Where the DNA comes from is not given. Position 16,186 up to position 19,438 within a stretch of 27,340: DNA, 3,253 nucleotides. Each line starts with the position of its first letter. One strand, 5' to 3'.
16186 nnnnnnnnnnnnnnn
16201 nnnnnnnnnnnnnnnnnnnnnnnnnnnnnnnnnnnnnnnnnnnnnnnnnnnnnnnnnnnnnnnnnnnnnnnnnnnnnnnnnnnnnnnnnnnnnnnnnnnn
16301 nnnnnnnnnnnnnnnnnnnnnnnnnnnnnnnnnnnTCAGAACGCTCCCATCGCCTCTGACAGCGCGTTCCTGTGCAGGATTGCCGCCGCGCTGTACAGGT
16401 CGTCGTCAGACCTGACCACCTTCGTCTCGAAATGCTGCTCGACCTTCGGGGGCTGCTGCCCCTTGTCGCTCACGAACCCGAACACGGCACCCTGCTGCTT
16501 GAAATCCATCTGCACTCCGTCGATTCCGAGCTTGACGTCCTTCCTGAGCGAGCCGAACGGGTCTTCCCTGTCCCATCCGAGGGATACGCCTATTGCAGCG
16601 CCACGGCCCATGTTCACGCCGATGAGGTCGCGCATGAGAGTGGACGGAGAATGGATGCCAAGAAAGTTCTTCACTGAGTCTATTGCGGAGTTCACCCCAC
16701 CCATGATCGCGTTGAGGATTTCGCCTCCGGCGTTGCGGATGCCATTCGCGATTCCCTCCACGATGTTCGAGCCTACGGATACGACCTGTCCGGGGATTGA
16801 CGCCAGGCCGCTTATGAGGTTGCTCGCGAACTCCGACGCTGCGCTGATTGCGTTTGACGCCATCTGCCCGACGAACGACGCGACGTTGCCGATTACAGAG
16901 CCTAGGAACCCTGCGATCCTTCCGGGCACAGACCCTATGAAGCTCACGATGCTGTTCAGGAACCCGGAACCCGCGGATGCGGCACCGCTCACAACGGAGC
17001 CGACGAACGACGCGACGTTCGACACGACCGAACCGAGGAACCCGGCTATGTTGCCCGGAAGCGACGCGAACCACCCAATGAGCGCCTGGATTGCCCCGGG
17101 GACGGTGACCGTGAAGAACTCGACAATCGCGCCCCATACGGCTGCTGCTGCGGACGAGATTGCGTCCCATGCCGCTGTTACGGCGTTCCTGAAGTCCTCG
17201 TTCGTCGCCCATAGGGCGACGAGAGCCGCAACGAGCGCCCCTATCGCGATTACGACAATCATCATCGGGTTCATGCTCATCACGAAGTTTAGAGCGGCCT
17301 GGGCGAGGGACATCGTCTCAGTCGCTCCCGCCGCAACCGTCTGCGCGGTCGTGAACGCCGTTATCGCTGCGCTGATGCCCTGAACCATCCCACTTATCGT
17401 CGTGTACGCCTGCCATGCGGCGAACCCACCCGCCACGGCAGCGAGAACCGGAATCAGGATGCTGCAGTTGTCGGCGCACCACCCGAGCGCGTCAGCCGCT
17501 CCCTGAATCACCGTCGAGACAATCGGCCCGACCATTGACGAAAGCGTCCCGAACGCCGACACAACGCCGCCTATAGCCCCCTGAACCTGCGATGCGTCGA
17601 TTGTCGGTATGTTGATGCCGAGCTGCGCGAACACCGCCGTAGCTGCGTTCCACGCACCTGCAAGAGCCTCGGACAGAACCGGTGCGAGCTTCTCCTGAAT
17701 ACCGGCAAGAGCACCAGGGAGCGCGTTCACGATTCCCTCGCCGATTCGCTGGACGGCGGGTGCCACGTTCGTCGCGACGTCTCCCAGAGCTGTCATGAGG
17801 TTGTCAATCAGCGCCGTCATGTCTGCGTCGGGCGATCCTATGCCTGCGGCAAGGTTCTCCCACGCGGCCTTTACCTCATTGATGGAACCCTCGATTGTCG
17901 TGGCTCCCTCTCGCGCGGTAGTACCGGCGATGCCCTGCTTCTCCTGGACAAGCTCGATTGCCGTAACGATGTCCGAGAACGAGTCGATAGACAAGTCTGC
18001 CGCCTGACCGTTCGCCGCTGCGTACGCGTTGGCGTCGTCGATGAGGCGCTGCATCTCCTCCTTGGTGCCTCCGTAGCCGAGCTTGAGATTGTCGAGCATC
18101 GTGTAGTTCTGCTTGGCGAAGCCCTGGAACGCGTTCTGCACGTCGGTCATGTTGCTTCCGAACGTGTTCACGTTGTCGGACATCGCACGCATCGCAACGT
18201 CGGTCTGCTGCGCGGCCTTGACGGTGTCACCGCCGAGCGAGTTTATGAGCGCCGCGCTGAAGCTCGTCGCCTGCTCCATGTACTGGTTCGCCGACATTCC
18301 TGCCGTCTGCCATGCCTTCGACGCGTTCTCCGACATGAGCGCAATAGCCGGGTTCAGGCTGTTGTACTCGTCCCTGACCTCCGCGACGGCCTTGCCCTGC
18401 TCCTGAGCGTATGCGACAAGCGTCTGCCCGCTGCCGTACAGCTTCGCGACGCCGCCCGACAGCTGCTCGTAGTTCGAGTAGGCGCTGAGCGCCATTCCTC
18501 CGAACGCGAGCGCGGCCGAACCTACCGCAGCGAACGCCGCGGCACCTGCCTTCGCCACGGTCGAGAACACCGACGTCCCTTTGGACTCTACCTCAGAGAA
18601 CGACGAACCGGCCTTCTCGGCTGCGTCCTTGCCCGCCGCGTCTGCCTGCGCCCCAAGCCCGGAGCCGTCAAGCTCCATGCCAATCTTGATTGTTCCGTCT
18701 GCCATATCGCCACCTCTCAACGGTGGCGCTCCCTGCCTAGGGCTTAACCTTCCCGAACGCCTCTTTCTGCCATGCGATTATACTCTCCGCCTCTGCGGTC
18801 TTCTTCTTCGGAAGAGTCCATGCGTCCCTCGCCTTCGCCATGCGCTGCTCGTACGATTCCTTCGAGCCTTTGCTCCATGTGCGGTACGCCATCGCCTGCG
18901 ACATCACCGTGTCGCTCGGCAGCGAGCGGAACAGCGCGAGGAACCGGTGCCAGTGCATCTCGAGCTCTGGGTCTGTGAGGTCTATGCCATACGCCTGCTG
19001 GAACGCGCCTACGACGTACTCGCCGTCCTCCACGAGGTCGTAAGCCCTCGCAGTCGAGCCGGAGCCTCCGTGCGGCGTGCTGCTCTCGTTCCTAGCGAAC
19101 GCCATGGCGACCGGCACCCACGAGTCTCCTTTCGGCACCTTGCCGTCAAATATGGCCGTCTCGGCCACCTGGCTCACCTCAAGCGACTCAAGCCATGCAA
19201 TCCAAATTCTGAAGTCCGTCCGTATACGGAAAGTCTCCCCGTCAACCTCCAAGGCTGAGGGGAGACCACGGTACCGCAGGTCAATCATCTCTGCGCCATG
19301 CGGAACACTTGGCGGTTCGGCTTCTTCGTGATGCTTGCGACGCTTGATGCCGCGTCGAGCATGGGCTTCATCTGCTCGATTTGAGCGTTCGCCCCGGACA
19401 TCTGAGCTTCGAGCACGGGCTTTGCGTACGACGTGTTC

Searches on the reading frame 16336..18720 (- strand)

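Call 12: search_protein_families(library=phrogs, proteins=[window:16336-18720:-])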
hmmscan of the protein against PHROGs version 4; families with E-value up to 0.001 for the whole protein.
window:16336-18720:- (794 aa): 28 families (the best 25 are shown)
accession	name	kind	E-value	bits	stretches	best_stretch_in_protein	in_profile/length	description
phrog_58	-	tail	1.7e-72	246.4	1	31-712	296-982/1544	tail length tape measure protein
phrog_6900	-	tail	7.5e-57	194.1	1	29-255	43-233/235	tail length tape measure protein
phrog_1272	-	tail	1.5e-53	183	2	539-711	1331-1503/1606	tail length tape measure protein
phrog_991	-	tail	2.2e-50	172.4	1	31-687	246-800/1966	tail length tape measure protein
phrog_3981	-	tail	6.2e-46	158.7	2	129-343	79-279/584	tail length tape measure protein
phrog_971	-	lysis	9.9e-28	98.3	1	26-686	48-748/1338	endolysin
phrog_8462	-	tail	5e-21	76.1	1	422-713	243-519/672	tail length tape measure protein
phrog_1204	-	tail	4.1e-19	69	2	613-712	1258-1356/1483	tail protein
phrog_305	-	tail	5e-19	69.4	1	305-711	345-733/1001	tail length tape measure protein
phrog_5493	-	tail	8.9e-19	68.3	1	65-718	411-1015/1102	tail length tape measure protein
phrog_1535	-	tail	9.1e-19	68.1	1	285-689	662-1042/1152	tail length tape measure protein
phrog_38386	-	unknown function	1.2e-13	50.2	2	544-698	973-1124/1703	-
phrog_1686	-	tail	1.4e-13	50.6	1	593-712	1000-1116/1224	tail length tape measure protein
phrog_4197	-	tail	9.6e-13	47.8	1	67-686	489-1099/1783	tail length tape measure protein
phrog_5448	-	tail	9.9e-11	40.2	1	533-713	1804-1995/3103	tail length tape measure protein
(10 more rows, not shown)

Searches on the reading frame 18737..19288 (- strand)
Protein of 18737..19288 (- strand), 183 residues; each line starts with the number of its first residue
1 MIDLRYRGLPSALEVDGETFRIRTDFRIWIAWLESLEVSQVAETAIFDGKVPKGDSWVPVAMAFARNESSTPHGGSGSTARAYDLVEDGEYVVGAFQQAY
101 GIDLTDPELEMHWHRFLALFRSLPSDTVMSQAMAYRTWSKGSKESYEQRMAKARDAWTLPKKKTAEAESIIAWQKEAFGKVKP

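Call 55: search_protein_families(library=pfam, proteins=[window:18737-19288:-], max_evalue=0.01)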
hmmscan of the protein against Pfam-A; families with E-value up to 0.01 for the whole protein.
window:18737-19288:- (183 aa): 1 family
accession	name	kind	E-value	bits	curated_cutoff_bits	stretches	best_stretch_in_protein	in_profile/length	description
PF06854.16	Phage_Gp15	-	8.6e-25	88.1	23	1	9-157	5-168/170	Bacteriophage Gp15 protein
